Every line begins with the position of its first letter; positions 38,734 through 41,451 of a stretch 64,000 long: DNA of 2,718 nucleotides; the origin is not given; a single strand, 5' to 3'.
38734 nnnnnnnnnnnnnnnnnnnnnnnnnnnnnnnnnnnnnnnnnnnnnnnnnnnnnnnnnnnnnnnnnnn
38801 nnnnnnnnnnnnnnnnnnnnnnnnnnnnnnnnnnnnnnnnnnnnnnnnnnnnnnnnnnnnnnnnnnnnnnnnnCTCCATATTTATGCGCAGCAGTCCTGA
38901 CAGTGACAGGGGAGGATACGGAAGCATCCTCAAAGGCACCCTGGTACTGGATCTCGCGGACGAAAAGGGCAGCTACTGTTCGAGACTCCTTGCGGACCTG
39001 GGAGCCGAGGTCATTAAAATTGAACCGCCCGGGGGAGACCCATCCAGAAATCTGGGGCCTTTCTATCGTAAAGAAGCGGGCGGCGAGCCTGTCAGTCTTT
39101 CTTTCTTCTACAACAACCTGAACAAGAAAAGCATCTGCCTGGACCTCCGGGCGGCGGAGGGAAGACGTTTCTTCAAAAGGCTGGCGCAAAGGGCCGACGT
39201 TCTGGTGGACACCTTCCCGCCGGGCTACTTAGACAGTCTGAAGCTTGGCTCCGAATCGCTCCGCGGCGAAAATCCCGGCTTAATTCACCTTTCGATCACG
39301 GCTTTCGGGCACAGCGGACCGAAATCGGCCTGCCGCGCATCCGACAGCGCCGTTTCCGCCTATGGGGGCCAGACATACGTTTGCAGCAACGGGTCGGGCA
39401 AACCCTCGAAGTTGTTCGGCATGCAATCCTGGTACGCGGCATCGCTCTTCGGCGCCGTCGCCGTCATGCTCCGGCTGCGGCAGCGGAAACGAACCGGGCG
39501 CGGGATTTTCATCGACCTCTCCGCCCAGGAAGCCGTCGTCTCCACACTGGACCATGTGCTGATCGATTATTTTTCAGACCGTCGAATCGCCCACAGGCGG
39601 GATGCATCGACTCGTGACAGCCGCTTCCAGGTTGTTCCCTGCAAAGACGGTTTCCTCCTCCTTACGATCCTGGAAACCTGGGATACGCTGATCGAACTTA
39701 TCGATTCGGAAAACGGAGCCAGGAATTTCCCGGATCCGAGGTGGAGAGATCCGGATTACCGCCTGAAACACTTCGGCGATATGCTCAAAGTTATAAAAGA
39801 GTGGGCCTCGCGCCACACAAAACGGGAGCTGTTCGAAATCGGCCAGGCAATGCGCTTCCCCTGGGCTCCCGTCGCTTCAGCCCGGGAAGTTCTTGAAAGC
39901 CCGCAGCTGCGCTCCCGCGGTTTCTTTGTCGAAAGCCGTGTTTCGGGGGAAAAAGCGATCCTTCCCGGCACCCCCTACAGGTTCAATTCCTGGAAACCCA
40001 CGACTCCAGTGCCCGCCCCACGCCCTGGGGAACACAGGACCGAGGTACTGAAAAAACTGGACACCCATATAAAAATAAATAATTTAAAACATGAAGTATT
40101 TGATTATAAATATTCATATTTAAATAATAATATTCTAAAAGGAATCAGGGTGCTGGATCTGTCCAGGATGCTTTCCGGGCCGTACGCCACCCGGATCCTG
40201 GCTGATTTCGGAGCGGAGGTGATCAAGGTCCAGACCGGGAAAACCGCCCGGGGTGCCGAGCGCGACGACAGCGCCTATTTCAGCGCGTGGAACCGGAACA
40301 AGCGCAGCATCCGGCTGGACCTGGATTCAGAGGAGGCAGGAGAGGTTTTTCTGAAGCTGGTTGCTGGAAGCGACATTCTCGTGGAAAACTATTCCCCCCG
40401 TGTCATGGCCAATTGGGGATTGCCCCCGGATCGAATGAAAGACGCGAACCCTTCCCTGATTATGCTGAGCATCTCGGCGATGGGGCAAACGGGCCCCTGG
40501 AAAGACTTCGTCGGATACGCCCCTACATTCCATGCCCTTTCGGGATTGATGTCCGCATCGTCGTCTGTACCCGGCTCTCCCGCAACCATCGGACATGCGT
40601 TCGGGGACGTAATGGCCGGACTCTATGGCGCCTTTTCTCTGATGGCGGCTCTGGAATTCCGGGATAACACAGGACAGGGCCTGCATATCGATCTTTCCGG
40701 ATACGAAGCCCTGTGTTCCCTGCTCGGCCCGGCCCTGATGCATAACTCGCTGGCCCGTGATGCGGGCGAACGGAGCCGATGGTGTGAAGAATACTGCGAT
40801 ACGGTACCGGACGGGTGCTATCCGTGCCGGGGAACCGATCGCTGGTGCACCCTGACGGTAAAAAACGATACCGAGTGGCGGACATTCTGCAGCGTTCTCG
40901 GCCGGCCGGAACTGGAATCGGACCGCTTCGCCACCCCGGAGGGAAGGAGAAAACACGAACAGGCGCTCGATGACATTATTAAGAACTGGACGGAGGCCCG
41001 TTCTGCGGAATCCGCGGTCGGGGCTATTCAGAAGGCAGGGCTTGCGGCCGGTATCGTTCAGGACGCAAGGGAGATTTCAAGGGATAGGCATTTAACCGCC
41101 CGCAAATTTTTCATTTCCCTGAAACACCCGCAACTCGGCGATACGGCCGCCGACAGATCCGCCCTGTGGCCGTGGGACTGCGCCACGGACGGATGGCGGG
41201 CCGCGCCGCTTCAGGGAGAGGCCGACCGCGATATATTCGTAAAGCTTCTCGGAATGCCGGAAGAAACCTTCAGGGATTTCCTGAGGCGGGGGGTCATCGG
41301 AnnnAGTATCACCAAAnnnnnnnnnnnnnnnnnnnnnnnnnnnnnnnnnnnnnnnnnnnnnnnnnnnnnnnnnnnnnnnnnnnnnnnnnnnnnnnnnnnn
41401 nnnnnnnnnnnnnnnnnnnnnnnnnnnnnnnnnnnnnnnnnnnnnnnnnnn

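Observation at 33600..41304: Orphan glycyl-radical enzyme module with a non-eliminase Cys loop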

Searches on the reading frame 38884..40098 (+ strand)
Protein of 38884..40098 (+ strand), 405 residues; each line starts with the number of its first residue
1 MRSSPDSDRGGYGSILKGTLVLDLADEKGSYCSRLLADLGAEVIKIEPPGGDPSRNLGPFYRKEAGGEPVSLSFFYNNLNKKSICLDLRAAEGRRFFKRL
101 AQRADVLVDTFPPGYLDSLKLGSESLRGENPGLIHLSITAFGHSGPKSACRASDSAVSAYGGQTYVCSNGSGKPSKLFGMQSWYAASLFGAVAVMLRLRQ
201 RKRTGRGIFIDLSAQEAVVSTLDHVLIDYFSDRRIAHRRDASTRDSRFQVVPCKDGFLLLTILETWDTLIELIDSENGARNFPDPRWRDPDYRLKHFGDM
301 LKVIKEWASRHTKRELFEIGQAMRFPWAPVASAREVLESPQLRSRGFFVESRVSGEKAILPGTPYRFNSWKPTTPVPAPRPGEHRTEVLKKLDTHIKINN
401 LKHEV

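Call 81: search_solved_structures(query=window:38884-40098:+, max_evalue=1e-25)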
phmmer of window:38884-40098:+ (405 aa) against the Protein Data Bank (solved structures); distinct sequences matched with E-value up to 1e-25: 21.
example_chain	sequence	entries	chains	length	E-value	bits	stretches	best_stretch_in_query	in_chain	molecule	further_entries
9fn0_A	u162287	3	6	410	6.5e-56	193.2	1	20-391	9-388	Subunit of Benzylsuccinate CoA-transferase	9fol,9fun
9br6_A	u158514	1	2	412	1.7e-42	149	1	4-392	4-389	Succinate--hydroxymethylglutarate CoA-transferase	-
9br7_A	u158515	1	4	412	7.5e-42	146.9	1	4-392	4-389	Succinate--hydroxymethylglutarate CoA-transferase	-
4ed9_A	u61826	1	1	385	4.6e-37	131.1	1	16-393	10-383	CAIB/BAIF family protein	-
10uh_A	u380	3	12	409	1e-32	116.8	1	16-347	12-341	Formyl-coenzyme a transferase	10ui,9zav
5yiy_A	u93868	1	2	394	6.1e-31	110.9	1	16-387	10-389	CoA transferase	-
5yit_A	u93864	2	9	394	8.6e-31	110.4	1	16-387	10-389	CoA transferase III | Uncharacterized protein Rv3272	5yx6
4hl6_A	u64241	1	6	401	1.3e-30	109.9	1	16-373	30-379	Uncharacterized protein YfdE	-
1pt5_A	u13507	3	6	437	9.3e-30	107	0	13-221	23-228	Hypothetical protein yfdW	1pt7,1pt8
1pqy_A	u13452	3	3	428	1.6e-29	106.3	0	15-221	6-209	Hypothetical protein yfdW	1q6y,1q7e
1p5h_A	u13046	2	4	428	3.2e-27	98.7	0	17-222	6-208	Formyl-coenzyme A transferase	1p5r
2vjp_A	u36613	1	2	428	3.9e-27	98.4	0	17-222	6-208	FORMYL-COENZYME A TRANSFERASE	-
2vjm_B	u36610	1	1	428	5e-27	98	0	17-222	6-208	FORMYL-COENZYME A TRANSFERASE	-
2vjq_A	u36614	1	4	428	5.4e-27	97.9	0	17-222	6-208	FORMYL-COENZYME A TRANSFERASE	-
1vgq_A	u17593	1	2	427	5.5e-27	97.9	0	17-222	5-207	Formyl-coenzyme A transferase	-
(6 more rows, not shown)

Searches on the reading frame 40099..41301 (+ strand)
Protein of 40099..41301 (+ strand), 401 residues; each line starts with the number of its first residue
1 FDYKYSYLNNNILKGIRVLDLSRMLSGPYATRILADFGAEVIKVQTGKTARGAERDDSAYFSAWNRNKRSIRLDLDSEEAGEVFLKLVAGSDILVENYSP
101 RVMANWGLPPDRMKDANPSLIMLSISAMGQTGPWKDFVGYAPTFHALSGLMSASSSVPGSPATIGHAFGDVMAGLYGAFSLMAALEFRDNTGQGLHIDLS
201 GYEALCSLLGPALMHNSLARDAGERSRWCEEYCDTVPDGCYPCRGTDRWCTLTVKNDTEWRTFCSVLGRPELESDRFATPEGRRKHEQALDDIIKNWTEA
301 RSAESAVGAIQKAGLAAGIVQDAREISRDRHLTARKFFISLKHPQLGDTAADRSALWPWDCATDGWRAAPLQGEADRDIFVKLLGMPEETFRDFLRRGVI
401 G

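Call 82: search_solved_structures(query=window:40099-41301:+, max_evalue=1e-25)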
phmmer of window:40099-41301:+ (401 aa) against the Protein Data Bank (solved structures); distinct sequences matched with E-value up to 1e-25: 18.
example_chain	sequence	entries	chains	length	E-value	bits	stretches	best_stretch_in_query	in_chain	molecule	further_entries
9fn0_B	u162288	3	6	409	1.6e-54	188.6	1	12-394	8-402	Subunit of Benzylsuccinate CoA-transferase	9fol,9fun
10uh_A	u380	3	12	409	2.1e-48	168.5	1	13-400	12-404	Formyl-coenzyme a transferase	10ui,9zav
4ed9_A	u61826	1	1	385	1.4e-43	152.6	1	8-338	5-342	CAIB/BAIF family protein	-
9br7_A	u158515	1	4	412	6.4e-41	143.9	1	11-400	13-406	Succinate--hydroxymethylglutarate CoA-transferase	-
9br6_A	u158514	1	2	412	2.7e-40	141.8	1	11-400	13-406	Succinate--hydroxymethylglutarate CoA-transferase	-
1pt5_A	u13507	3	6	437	2.8e-35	125.3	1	3-381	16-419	Hypothetical protein yfdW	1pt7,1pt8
4hl6_A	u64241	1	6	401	9.3e-35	123.6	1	13-325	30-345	Uncharacterized protein YfdE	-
1pqy_A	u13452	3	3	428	1.4e-34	122.9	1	12-381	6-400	Hypothetical protein yfdW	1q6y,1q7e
5yit_A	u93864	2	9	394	6.9e-28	100.9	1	13-321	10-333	CoA transferase III | Uncharacterized protein Rv3272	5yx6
5yiy_A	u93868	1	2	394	7.5e-27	97.5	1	13-321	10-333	CoA transferase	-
3ubm_A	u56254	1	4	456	1.1e-26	97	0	9-389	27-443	Formyl-CoA:oxalate CoA-transferase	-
2vjq_A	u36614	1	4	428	3.7e-26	95.3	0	13-213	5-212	FORMYL-COENZYME A TRANSFERASE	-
2vjo_A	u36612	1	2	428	4.6e-26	94.9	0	13-213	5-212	FORMYL-COENZYME A TRANSFERASE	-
2vjp_A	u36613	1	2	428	4.9e-26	94.8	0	13-213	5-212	FORMYL-COENZYME A TRANSFERASE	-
2vjk_A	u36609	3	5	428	6.3e-26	94.5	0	13-213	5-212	FORMYL-COENZYME A TRANSFERASE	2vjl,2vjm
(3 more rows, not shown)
